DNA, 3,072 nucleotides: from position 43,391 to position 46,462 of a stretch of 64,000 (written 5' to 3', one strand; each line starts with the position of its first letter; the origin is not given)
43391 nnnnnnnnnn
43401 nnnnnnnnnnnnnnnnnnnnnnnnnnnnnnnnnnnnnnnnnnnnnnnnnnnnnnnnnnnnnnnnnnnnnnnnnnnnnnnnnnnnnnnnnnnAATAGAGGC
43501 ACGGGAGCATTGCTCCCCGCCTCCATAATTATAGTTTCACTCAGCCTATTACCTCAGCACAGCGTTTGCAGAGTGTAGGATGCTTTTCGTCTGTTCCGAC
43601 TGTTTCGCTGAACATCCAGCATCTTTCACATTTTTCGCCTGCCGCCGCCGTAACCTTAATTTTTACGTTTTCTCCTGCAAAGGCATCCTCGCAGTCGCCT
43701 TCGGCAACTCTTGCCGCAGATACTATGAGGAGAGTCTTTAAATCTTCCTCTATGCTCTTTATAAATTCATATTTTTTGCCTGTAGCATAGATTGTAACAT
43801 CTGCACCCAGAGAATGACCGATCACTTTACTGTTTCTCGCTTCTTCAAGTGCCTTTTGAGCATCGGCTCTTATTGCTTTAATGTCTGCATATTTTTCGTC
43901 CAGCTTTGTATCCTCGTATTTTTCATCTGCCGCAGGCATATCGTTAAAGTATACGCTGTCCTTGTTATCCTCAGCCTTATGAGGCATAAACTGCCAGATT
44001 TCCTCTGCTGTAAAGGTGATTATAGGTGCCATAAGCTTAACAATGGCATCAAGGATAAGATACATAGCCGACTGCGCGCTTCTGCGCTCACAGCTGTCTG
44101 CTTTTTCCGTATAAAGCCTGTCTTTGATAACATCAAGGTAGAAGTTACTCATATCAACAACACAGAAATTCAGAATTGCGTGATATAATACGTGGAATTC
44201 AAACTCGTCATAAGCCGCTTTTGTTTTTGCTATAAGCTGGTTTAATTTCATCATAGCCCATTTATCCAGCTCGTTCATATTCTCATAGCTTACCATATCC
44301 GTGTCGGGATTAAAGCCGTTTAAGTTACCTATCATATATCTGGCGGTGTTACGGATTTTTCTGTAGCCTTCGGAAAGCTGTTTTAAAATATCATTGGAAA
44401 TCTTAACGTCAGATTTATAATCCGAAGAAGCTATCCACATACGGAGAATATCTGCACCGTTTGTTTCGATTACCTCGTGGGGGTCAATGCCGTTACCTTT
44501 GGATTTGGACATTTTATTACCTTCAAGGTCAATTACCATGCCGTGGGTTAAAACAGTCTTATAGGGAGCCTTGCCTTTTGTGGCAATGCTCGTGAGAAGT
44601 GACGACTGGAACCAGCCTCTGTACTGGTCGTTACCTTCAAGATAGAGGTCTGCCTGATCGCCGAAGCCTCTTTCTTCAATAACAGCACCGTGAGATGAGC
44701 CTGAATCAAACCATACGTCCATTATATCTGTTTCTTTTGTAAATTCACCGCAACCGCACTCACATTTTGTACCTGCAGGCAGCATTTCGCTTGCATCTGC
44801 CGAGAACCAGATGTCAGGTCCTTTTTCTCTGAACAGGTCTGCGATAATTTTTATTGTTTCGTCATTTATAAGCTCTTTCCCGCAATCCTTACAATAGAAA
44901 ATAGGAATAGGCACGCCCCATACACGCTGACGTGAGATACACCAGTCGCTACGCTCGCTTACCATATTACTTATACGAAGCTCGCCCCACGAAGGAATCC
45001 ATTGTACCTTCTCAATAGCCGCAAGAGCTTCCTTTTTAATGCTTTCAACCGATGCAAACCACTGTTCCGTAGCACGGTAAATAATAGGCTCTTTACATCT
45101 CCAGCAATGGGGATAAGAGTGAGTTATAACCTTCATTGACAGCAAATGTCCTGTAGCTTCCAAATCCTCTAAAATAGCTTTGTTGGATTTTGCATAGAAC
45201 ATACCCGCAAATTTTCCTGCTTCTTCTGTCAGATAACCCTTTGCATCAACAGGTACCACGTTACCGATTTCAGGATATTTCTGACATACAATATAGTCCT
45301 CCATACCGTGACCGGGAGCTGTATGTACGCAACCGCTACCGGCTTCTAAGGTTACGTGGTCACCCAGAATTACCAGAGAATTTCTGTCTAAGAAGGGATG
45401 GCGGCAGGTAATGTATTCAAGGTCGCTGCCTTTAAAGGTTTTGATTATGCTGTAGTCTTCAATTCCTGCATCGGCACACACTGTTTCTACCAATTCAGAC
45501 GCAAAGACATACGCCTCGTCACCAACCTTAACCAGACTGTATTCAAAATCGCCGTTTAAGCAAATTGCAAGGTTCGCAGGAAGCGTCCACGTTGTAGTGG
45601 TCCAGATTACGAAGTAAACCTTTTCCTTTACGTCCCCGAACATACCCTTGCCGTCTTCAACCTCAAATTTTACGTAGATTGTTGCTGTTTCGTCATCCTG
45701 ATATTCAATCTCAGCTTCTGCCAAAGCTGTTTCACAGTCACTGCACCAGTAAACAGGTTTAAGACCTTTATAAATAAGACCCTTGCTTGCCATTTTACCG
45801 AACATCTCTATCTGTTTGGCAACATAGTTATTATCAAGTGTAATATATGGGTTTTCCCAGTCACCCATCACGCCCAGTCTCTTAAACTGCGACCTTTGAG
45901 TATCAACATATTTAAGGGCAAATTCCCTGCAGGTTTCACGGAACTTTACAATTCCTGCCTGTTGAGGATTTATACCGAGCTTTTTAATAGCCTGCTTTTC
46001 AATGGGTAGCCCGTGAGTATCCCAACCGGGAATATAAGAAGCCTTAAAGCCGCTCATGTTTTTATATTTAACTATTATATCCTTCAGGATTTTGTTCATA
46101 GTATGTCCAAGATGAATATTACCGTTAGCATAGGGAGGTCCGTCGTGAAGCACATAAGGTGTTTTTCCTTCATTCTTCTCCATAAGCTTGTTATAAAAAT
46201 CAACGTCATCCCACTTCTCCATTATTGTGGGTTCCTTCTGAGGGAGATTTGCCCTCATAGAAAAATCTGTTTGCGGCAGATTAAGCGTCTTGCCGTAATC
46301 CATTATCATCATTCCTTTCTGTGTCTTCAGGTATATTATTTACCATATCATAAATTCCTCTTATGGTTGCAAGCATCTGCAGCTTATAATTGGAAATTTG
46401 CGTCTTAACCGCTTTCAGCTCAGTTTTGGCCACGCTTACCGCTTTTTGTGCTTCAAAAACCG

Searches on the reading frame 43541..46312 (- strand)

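Call 36: search_protein_families(library=pfam, proteins=[window:43541-46312:-], max_evalue=0.00001)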
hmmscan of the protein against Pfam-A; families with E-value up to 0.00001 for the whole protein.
window:43541-46312:- (923 aa): 6 families
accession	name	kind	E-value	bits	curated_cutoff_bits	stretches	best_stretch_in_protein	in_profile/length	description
PF00133.28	tRNA-synt_1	-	8.1e-146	486.4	22.7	1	30-639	2-414/414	tRNA synthetases class I (I, L, M and V)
PF08264.19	Anticodon_1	-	3.2e-34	118.4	25.1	1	683-840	1-147/148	Anticodon-binding domain of tRNA ligase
PF09334.17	tRNA-synt_1g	-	5.4e-32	111.5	20.1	2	60-203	8-136/391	tRNA synthetases class I (M)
PF01406.26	tRNA-synt_1e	-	1.6e-11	44.6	27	1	544-645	198-298/301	tRNA synthetases class I (C) catalytic domain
PF06827.20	zf-FPG_IleRS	-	9.3e-10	38.6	21.3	1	892-921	1-30/30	Zinc finger found in FPG and IleRS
PF01921.24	tRNA-synt_1f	-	1.2e-07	31.4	27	1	579-657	263-339/360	tRNA synthetases class I (K)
